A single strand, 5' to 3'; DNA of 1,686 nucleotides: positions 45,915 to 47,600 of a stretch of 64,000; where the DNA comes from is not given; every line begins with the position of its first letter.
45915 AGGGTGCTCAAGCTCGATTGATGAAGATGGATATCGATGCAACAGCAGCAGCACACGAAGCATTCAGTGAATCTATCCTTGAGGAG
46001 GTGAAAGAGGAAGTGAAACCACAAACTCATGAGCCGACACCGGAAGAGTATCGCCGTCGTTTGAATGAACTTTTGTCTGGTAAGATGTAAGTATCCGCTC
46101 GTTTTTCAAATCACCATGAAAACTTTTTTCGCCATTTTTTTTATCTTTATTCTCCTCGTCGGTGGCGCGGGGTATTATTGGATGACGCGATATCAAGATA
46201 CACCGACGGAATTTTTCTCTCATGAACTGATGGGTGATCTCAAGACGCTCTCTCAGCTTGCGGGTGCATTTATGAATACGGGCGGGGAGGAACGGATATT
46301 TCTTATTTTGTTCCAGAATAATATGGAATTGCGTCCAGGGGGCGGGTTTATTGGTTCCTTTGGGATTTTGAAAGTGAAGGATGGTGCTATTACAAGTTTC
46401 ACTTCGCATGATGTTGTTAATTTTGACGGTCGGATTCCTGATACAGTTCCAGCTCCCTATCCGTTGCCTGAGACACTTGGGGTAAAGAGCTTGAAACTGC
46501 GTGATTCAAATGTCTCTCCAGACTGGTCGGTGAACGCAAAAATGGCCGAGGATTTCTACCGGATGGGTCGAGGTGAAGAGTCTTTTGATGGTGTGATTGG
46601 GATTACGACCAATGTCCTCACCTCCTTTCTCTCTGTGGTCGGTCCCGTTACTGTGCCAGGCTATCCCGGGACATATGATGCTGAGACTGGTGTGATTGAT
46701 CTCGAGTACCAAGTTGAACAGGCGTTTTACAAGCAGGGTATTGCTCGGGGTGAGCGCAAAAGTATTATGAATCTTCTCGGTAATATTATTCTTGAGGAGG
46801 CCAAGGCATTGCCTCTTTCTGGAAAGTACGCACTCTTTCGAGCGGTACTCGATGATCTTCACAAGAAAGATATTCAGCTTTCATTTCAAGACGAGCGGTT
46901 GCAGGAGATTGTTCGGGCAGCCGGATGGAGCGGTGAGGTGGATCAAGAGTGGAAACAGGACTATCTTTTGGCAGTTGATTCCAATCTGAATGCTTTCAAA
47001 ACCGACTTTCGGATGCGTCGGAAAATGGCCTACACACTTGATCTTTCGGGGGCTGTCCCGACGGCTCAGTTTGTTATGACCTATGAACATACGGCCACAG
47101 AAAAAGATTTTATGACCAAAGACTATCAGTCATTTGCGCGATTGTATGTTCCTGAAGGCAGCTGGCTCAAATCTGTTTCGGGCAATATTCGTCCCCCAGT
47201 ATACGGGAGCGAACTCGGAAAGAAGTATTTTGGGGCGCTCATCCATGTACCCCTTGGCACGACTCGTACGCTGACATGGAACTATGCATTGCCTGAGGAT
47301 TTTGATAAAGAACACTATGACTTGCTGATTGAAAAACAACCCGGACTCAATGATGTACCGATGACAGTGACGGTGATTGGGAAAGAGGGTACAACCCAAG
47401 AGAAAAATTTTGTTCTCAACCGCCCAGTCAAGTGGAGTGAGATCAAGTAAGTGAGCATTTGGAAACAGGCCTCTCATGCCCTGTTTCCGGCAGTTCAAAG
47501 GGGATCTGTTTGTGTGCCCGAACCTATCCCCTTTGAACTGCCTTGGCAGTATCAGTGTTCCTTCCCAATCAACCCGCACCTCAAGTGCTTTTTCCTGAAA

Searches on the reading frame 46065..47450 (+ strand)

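Call 64: search_protein_families(library=pfam, proteins=[window:46065-47450:+], max_evalue=0.00001)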
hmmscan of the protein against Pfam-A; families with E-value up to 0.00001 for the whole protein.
window:46065-47450:+ (461 aa): 1 family
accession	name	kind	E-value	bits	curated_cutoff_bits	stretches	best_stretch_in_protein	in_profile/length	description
PF13196.11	DUF4012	-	3.1e-24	86.6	28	1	76-210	3-136/144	Protein of unknown function (DUF4012)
